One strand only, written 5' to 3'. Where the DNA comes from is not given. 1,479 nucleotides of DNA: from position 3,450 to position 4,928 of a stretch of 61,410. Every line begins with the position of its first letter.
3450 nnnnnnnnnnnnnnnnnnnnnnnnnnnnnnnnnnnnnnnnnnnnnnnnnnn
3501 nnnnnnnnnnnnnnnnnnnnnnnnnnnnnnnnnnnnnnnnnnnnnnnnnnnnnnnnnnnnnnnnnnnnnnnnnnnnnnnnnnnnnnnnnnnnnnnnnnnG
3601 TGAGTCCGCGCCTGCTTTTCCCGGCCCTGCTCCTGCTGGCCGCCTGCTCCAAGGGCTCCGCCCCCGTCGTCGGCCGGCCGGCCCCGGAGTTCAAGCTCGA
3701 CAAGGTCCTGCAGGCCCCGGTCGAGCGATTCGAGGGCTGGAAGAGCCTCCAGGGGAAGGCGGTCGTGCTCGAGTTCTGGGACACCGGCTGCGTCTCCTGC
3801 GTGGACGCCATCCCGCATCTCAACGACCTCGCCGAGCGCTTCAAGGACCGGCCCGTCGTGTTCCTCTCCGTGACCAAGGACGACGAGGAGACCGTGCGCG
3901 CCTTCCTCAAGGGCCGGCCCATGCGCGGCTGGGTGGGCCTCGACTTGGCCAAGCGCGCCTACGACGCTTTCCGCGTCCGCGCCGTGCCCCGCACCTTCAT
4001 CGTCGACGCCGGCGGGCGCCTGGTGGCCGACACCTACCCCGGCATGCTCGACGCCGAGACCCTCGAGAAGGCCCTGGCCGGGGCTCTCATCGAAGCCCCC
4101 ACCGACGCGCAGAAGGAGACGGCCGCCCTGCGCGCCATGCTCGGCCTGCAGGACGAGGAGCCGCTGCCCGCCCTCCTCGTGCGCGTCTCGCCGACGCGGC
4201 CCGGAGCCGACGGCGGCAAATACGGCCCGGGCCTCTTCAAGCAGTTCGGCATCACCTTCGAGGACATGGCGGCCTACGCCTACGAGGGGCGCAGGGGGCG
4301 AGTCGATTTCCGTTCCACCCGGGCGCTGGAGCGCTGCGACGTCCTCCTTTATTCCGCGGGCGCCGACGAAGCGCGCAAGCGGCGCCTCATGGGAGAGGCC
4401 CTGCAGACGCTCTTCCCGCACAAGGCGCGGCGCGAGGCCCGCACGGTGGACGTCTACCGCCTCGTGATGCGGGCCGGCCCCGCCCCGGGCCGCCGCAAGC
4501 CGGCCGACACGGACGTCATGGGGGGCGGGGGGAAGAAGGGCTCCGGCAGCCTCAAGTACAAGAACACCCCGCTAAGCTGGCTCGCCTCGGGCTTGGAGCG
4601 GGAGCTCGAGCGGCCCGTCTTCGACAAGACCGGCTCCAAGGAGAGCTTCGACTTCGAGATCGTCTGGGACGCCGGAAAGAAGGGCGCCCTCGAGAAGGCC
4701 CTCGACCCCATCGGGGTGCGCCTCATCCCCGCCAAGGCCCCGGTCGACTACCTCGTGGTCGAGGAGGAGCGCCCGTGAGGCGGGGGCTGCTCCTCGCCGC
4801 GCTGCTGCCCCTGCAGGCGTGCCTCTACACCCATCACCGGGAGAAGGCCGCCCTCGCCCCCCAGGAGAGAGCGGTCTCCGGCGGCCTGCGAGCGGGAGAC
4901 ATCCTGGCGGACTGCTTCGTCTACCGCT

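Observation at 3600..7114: Lipoprotein operon coupling a TlpA-thioredoxin/TIGR03435-like fusion to an Amidase_3-like enzyme and an MpaA-like M14 carboxypeptidase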

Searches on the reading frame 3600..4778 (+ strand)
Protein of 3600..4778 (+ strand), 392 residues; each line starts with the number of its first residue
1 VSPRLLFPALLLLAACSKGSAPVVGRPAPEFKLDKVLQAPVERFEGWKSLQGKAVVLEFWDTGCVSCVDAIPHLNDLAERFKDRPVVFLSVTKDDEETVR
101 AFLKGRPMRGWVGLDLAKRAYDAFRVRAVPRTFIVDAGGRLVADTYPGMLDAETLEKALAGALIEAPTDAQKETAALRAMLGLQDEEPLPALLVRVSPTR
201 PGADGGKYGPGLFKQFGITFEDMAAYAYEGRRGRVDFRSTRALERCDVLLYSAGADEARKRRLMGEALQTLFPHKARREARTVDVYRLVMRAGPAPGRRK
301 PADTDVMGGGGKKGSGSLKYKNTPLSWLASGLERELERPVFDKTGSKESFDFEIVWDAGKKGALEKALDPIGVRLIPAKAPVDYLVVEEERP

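Call 3: search_protein_families(library=pfam, proteins=[window:3600-4778:+], max_evalue=1)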
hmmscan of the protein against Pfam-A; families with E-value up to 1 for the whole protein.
window:3600-4778:+ (392 aa): 7 families
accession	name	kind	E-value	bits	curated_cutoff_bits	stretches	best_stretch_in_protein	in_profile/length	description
PF00578.27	AhpC-TSA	-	1.6e-14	54.4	26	1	24-141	1-121/124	AhpC/TSA family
PF12543.13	DUF3738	-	9.5e-13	49.1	22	1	258-388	42-188/190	Protein of unknown function (DUF3738)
PF08534.16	Redoxin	-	2.8e-10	40.6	26.6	1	24-155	2-144/148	Redoxin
PF13905.12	Thioredoxin_8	-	4.4e-08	33.8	27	1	52-140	1-93/94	Thioredoxin-like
PF13098.12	Thioredoxin_2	-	1.7e-05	25.5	27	1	51-159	4-104/104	Thioredoxin-like domain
PF00085.26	Thioredoxin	-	0.00019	21.9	23.5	1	52-99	18-64/103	Thioredoxin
PF20029.6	DUF6436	-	0.013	15.7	27.3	1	49-141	17-87/133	Domain of unknown function (DUF6436)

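Call 4: search_protein_families(library=ncbifam, proteins=[window:3600-4778:+], max_evalue=1)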
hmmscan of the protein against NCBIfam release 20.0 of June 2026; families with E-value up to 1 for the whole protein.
window:3600-4778:+ (392 aa): 15 families
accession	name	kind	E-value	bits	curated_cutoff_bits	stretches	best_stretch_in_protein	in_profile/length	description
NF002854.0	PRK03147.1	subfamily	8.4e-17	61.6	170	1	20-157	34-167/176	thiol-disulfide oxidoreductase ResA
TIGR03435.1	Soli_TIGR03435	paralog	7.3e-13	48.8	40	1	201-389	19-233/241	TIGR03435 family protein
TIGR00385.1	dsbE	subfamily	2.9e-08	33.5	123.15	1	23-160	35-168/173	DsbE family thiol:disulfide interchange protein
NF011941.0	PRK15412.1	equivalog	2.1e-06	27.4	359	1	22-156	39-169/185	thiol:disulfide interchange protein DsbE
NF041202.1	StoA_CxxC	exception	4.3e-06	26.7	210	1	51-145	51-148/163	endospore biogenesis thiol-disulfide oxidoreductase StoA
NF047696.1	ThlDiSintTplARhiz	equivalog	2e-05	24.5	230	1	50-105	95-152/219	thiol:disulfide interchange protein TlpA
NF047697.1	ThioredTrxAClost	equivalog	4.9e-05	23.5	140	1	51-91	16-55/105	thioredoxin TrxA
TIGR02661.1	MauD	equivalog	6.9e-05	22.4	188.6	1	20-144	44-162/189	methylamine dehydrogenase accessory protein MauD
TIGR01068.1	thioredoxin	equivalog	0.0018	18.4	96.8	1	49-99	11-60/101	thioredoxin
NF040769.1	SelL_rel_redox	subfamily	0.0024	17.5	120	1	62-126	35-100/173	SelL-related redox protein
NF008229.0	PRK10996.1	equivalog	0.0076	16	125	1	51-102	51-101/141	thioredoxin TrxC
NF038285.1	deiodinase_rel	hypoth_equivalog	0.027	13.9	250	1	17-87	171-239/347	deiodinase family protein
NF011576.0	PRK15000.1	subfamily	0.046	13.4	301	1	23-106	3-89/200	peroxiredoxin C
NF046027.1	PhglucPhmanMutPgmG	equivalog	0.13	10.8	600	1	103-170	10-75/460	phosphoglucomutase/phosphomannomutase PgmG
TIGR02738.1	TrbB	equivalog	0.2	11.3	132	1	50-160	48-150/153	type-F conjugative transfer system pilin assembly thiol-disulfide isomerase TrbB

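Call 25: search_solved_structures(query=window:3600-4778:+, max_evalue=0.01, show_alignments=1)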
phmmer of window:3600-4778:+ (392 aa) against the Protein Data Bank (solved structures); distinct sequences matched with E-value up to 0.01: 43.
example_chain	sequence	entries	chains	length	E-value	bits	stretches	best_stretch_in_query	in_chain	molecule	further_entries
4nmu_A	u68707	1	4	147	3.2e-12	49.5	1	24-145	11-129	Thiol-disulfide oxidoreductase ResA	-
3c71_A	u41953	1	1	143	4.2e-10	42.5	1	28-143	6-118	Thiol-disulfide oxidoreductase resA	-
1st9_A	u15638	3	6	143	4.2e-10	42.5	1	28-143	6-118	Thiol-disulfide oxidoreductase resA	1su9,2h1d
2h1b_A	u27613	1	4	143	4.3e-10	42.5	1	28-143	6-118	Thiol-disulfide oxidoreductase resA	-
2f9s_A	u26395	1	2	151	5e-10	42.3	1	28-144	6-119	Thiol-disulfide oxidoreductase resA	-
3c73_A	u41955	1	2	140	7.4e-10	41.7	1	48-143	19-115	Thiol-disulfide oxidoreductase resA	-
2h19_A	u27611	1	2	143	7.6e-09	38.4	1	28-143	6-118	Thiol-disulfide oxidoreductase resA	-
2h1a_A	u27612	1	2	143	7.6e-09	38.4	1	28-143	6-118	Thiol-disulfide oxidoreductase resA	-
1kng_A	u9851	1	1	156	1e-08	37.9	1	21-144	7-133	THIOL:DISULFIDE INTERCHANGE PROTEIN CYCY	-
3kcm_A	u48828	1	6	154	4.8e-08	35.7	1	26-143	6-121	Thioredoxin family protein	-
2yp6_A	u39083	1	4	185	1.1e-07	34.6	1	23-147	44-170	THIOREDOXIN FAMILY PROTEIN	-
4hqz_A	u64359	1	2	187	1.1e-07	34.5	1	23-147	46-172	Thioredoxin family protein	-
2h1g_A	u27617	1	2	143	1.3e-07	34.3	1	28-143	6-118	Thiol-disulfide oxidoreductase resA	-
2lja_A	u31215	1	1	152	1.5e-07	34.2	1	49-157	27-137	Putative thiol-disulfide oxidoreductase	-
28db_A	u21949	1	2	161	2.8e-07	33.2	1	49-150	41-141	Redoxin domain protein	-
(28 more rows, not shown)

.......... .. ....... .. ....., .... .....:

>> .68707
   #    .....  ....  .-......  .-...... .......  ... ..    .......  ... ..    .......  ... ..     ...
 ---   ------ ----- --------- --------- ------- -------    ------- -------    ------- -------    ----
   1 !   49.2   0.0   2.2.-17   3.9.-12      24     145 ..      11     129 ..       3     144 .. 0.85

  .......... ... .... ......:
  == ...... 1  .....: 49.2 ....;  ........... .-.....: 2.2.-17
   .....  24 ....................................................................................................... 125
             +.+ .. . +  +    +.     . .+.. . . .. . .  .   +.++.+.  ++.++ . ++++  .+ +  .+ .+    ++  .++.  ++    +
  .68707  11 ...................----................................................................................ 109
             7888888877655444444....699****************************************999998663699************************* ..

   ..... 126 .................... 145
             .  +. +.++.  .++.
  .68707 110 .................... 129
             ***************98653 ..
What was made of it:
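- On TlpA/ResA/DsbE thiol:disulfide oxidoreductases (g1 N-terminal domain): ResA 4nmu E 3e-12 (call 25).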

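Call 31: find_related_loci(query=window:3600-4778:+, collection=metagenome_contigs, flank=8000)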
Query window:3600-4778:+ (392 aa) in metagenome_contigs; peptide patterns used: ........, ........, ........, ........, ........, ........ (x = any residue, [..] = any of these).
62 stretches matched a pattern; 1 encode a relative of the query (tblastn E <= 1e-3); 1 distinct loci.
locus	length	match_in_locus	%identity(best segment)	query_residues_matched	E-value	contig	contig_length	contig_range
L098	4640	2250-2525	42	50-142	1e-17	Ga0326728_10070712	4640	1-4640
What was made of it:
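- Tried and rejected: Metagenome scan with g1 (call 31).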

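Call 44: search_protein_representatives(protein=window:3600-4778:+)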
Query: 392 residues. Proteins with E-value up to 0.001 (for the whole library): 35851; up to 1e-10: 2639; up to 1e-30: 400. The best 150 are listed.
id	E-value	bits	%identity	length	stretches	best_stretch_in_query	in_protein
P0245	6.8e-127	440.2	53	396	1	8-389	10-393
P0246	6.3e-107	374.5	50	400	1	4-388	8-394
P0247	4.2e-67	243.4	37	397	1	5-389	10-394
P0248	5.0e-65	236.5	31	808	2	23-389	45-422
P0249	7.2e-63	229.4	37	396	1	18-389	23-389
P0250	5.1e-59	216.8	37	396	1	7-388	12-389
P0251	6.2e-59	216.5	34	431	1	22-389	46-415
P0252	2.8e-57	211.1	35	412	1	16-388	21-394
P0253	8.6e-57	209.4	34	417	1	12-388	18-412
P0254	4.5e-56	207.1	35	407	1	9-390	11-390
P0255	1.0e-55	205.9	32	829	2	16-388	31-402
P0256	7.5e-55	203.0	34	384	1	10-387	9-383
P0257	9.2e-55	202.8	36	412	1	2-390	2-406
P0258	9.8e-55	202.7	35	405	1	11-389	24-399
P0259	1.1e-54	202.5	37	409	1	15-388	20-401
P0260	1.6e-54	201.9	40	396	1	9-385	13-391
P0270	3.0e-53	197.8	30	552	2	26-389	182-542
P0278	2.4e-52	194.8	27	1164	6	28-160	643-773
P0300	7.4e-49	183.3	35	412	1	15-389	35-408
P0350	3.0e-44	168.1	33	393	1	17-389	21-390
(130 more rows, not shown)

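Call 48: list_cluster_members(proteins=[P0245, P0246, P0247, P0249, P0250, P0252, P0254, P0257, P0260, P0248])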
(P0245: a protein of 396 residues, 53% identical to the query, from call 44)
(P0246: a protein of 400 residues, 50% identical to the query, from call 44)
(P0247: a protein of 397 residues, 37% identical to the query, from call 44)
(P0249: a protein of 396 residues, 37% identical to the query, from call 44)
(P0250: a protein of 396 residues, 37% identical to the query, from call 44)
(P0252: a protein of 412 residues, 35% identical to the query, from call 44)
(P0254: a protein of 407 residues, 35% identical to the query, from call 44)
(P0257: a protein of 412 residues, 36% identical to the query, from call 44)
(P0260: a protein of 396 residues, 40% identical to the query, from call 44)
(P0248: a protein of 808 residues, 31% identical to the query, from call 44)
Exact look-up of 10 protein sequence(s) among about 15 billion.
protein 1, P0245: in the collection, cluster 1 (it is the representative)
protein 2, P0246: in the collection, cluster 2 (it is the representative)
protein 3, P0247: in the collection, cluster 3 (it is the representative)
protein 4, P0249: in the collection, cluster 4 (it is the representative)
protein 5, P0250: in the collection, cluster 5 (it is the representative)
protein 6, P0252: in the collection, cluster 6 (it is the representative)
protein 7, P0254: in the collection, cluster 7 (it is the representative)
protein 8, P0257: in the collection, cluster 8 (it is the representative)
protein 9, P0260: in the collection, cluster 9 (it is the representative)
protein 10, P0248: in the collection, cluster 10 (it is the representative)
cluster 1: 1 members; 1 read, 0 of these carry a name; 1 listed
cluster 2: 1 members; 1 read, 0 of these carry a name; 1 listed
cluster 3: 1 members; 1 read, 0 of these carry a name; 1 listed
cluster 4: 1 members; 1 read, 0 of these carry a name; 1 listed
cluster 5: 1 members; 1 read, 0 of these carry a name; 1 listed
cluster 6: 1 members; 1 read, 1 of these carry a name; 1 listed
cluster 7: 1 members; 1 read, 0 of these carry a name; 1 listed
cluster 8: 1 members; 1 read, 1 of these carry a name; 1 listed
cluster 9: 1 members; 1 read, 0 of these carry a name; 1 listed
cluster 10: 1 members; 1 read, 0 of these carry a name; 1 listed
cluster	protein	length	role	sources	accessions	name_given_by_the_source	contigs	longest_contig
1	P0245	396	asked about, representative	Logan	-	-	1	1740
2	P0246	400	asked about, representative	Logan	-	-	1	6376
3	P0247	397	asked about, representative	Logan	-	-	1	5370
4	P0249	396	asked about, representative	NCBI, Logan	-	-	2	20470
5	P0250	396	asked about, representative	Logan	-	-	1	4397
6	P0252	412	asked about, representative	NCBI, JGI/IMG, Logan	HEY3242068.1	MAG TPA: TIGR03435 family protein [Phycisphaerae bacterium] | uncharacterized protein (TIGR03435 family)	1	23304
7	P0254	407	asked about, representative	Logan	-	-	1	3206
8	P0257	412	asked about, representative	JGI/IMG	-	uncharacterized protein (TIGR03435 family)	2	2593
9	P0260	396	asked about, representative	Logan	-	-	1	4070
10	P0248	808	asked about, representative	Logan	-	-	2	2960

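Call 49: find_encoding_contigs(protein=P0249, flank=8000, max_places=2)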
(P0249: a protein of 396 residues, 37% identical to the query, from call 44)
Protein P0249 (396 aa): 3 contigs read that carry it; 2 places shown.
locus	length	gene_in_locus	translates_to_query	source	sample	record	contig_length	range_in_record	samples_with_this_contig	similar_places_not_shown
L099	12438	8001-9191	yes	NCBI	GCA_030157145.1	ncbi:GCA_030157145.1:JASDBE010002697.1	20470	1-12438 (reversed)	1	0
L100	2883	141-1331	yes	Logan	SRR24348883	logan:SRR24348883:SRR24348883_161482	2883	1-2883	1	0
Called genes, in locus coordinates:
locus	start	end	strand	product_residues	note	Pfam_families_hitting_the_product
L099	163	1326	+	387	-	PF01494:FAD_binding_3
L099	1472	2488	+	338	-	PF01261:AP_endonuc_2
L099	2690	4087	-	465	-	PF07690:MFS_1, PF03137:OATP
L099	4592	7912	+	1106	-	PF13620:CarboxypepD_reg, PF13715:CarbopepD_reg_2 (weak), PF25183:OMP_b-brl_4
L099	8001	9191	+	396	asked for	PF00578:AhpC-TSA, PF08534:Redoxin, PF00085:Thioredoxin (weak), PF13905:Thioredoxin_8, PF12543:DUF3738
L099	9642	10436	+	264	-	-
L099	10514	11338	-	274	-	PF00106:adh_short, PF13561:adh_short_C2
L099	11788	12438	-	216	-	?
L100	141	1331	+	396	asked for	PF00578:AhpC-TSA, PF08534:Redoxin, PF00085:Thioredoxin (weak), PF13905:Thioredoxin_8, PF12543:DUF3738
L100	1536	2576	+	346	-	-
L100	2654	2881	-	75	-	?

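Call 51: find_encoding_contigs(protein=P0246, flank=8000, max_places=2)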
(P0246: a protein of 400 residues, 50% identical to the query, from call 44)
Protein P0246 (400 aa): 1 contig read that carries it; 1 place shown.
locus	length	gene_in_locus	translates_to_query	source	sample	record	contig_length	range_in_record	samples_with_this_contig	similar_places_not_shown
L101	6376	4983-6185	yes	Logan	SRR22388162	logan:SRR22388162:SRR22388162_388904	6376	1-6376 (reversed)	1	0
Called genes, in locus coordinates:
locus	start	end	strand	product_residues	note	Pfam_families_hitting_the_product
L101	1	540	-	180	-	?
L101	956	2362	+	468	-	-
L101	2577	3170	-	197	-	-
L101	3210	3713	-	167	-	PF00300:His_Phos_1 (weak)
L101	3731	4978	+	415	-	PF00871:Acetate_kinase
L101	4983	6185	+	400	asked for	PF08534:Redoxin, PF00578:AhpC-TSA, PF13905:Thioredoxin_8, PF12543:DUF3738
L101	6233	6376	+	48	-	?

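Call 68: search_protein_families(library=pfam, proteins=[P0245, P0247, P0252, P0260, P0300, P0350, P0248, P0255, P0278, P0270], max_evalue=0.001)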
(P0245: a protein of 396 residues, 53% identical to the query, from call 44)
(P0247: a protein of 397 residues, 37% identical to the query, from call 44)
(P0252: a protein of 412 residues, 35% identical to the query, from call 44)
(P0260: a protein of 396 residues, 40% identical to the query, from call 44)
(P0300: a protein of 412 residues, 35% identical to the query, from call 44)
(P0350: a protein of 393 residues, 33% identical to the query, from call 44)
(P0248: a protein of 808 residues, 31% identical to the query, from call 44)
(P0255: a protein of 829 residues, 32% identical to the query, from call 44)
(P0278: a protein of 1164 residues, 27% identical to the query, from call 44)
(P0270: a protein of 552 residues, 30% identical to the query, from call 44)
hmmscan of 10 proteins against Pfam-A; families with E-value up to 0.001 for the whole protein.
P0245 (396 aa): 5 families
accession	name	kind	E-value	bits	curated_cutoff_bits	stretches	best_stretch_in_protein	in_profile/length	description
PF00578.27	AhpC-TSA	-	1.1e-13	51.7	26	1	51-145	21-122/124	AhpC/TSA family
PF08534.16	Redoxin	-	1.9e-13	50.9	26.6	1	51-151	24-135/148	Redoxin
PF12543.13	DUF3738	-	2.2e-11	44.6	22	1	241-391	18-187/190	Protein of unknown function (DUF3738)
PF13905.12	Thioredoxin_8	-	2.9e-08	34.4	27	1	55-144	1-94/94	Thioredoxin-like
PF00085.26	Thioredoxin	-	4.8e-06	27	23.5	1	56-94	19-56/103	Thioredoxin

P0247 (397 aa): 7 families
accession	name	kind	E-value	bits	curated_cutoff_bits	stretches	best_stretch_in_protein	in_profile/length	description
PF12543.13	DUF3738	-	8.5e-25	88.4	22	1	227-393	2-188/190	Protein of unknown function (DUF3738)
PF08534.16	Redoxin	-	5.5e-22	78.6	26.6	1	28-154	1-136/148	Redoxin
PF00578.27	AhpC-TSA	-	6e-22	78.3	26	1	29-148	1-123/124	AhpC/TSA family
PF13905.12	Thioredoxin_8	-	6.1e-13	49.4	27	1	57-146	1-94/94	Thioredoxin-like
PF00085.26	Thioredoxin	-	5.5e-11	42.8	23.5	1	57-100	18-60/103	Thioredoxin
PF13098.12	Thioredoxin_2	-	1.5e-05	25.7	27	1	56-149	4-90/104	Thioredoxin-like domain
PF14595.12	Thioredoxin_9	-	3.8e-05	24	25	1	51-112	35-95/129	Thioredoxin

P0252 (412 aa): 6 families
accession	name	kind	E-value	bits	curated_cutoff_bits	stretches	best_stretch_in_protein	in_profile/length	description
PF12543.13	DUF3738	-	4e-21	76.4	22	1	229-395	2-189/190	Protein of unknown function (DUF3738)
PF08534.16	Redoxin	-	2.8e-20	73.1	26.6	1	28-145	1-127/148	Redoxin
PF00578.27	AhpC-TSA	-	4e-18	66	26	1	29-144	1-119/124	AhpC/TSA family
PF13905.12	Thioredoxin_8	-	6.3e-11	42.9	27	1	57-145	1-93/94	Thioredoxin-like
PF00085.26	Thioredoxin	-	6e-08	33.1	23.5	1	57-101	18-61/103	Thioredoxin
PF13098.12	Thioredoxin_2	-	0.0002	22.1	27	1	54-153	2-98/104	Thioredoxin-like domain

P0260 (396 aa): 5 families
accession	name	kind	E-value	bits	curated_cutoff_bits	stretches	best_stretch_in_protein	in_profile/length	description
PF12543.13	DUF3738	-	1.7e-15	58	22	1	226-390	2-184/190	Protein of unknown function (DUF3738)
PF00578.27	AhpC-TSA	-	2.6e-13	50.4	26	1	31-147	3-123/124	AhpC/TSA family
PF08534.16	Redoxin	-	2.1e-12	47.5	26.6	1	29-148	2-131/148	Redoxin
PF00085.26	Thioredoxin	-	1e-08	35.5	23.5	1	58-95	19-56/103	Thioredoxin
PF13905.12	Thioredoxin_8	-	1.1e-07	32.5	27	1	57-145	1-94/94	Thioredoxin-like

P0300 (412 aa): 5 families
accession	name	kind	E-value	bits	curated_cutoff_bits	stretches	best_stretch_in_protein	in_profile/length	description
PF12543.13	DUF3738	-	1.4e-22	81.1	22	1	244-407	2-188/190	Protein of unknown function (DUF3738)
PF00578.27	AhpC-TSA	-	2.2e-16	60.4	26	1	45-163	2-123/124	AhpC/TSA family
PF08534.16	Redoxin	-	2.8e-16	60.1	26.6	1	45-170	3-137/148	Redoxin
PF13905.12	Thioredoxin_8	-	5.3e-09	36.7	27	1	74-161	3-94/94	Thioredoxin-like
PF00085.26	Thioredoxin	-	1.7e-08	34.8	23.5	1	73-119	19-64/103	Thioredoxin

P0350 (393 aa): 6 families
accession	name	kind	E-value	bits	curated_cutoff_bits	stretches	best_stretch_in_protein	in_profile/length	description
PF12543.13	DUF3738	-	1.1e-15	58.7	22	1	227-389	3-188/190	Protein of unknown function (DUF3738)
PF00578.27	AhpC-TSA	-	2.7e-15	56.8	26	1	51-146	20-122/124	AhpC/TSA family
PF08534.16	Redoxin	-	1.7e-14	54.3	26.6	1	29-161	3-146/148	Redoxin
PF13905.12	Thioredoxin_8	-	1.6e-10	41.6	27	1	56-145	1-94/94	Thioredoxin-like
PF00085.26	Thioredoxin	-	6.9e-06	26.5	23.5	1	58-95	20-56/103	Thioredoxin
PF13098.12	Thioredoxin_2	-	0.00031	21.5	27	1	56-155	5-101/104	Thioredoxin-like domain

P0248 (808 aa): 6 families
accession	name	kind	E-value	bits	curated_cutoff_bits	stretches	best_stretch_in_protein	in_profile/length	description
PF12543.13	DUF3738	-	3.3e-36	125.6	22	2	257-421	3-187/190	Protein of unknown function (DUF3738)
PF08534.16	Redoxin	-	6.4e-31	107.6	26.6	2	46-179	2-146/148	Redoxin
PF00578.27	AhpC-TSA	-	3e-27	95.4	26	2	46-165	1-123/124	AhpC/TSA family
PF13905.12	Thioredoxin_8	-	8e-16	58.6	27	1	74-163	1-94/94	Thioredoxin-like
PF00085.26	Thioredoxin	-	3.2e-11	43.6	23.5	1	75-121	19-64/103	Thioredoxin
PF13098.12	Thioredoxin_2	-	1.4e-07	32.2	27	0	451-541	7-95/104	Thioredoxin-like domain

P0255 (829 aa): 8 families
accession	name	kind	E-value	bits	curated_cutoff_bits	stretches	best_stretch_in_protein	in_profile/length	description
PF00578.27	AhpC-TSA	-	1.6e-34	119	26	2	696-810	7-122/124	AhpC/TSA family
PF08534.16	Redoxin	-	3e-29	102.2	26.6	2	55-165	18-137/148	Redoxin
PF13905.12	Thioredoxin_8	-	1.2e-26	93.3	27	2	714-807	1-92/94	Thioredoxin-like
PF12543.13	DUF3738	-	3.7e-26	92.8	22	1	235-402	3-188/190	Protein of unknown function (DUF3738)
PF00085.26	Thioredoxin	-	7.9e-16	58.4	23.5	2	715-763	19-66/103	Thioredoxin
PF02630.20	SCO1-SenC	-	9.9e-07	29.2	22.8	0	696-750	3-58/134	SCO1/SenC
PF00255.25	GSHPx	-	2.8e-06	27.3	27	0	695-753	2-59/108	Glutathione peroxidase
PF13098.12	Thioredoxin_2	-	2e-05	25.3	27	0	66-157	4-88/104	Thioredoxin-like domain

P0278 (1164 aa): 9 families
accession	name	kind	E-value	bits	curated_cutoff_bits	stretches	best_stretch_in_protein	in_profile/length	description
PF08534.16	Redoxin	-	3.5e-46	157.1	26.6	5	90-203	15-136/148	Redoxin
PF13905.12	Thioredoxin_8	-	9e-38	129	27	3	471-561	1-91/94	Thioredoxin-like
PF00085.26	Thioredoxin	-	4e-27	94.7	23.5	1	276-321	21-66/103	Thioredoxin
PF13462.12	Thioredoxin_4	-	4.3e-24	86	23.2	1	274-327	14-71/165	Thioredoxin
PF13098.12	Thioredoxin_2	-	7.2e-15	55.7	27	0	475-567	9-92/104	Thioredoxin-like domain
PF13728.12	TraF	-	1.5e-08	35.2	23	0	849-899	127-177/224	F plasmid transfer operon protein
PF01323.26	DSBA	-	4.2e-05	23.9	25.6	0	673-727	10-73/191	DSBA-like thioredoxin domain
PF13192.12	Thioredoxin_3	-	0.00016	22.1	24.8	0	669-705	6-42/76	Thioredoxin domain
PF05768.20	Glrx-like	-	0.00019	22.1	26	0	858-908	5-55/77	Glutaredoxin-like domain (DUF836)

P0270 (552 aa): 5 families
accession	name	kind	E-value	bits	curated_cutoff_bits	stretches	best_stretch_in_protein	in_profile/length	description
PF12543.13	DUF3738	-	3.5e-46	158.1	22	2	376-541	2-188/190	Protein of unknown function (DUF3738)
PF00578.27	AhpC-TSA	-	5.7e-21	75.2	26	1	193-297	11-122/124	AhpC/TSA family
PF08534.16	Redoxin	-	1.9e-20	73.6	26.6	1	192-301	11-133/148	Redoxin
PF13905.12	Thioredoxin_8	-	5.4e-14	52.7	27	1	207-296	1-94/94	Thioredoxin-like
PF00085.26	Thioredoxin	-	5.9e-07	29.9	23.5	1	208-247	19-57/103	Thioredoxin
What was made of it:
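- On TIGR03435 / DUF3738 (g1 C-terminal domain): The same two-domain architecture was found in 7 of 7 sampled homologues of about 400-550 aa (six single-copy proteins plus P0270, which carries a second DUF3738) and in two tandem versions of 808 and 829 aa; the tenth protein sampled, P0278 (1164 aa), has thioredoxin-fold domains only (call 68).
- The g1 architecture is common and self-contained (calls 44, 48, 68).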
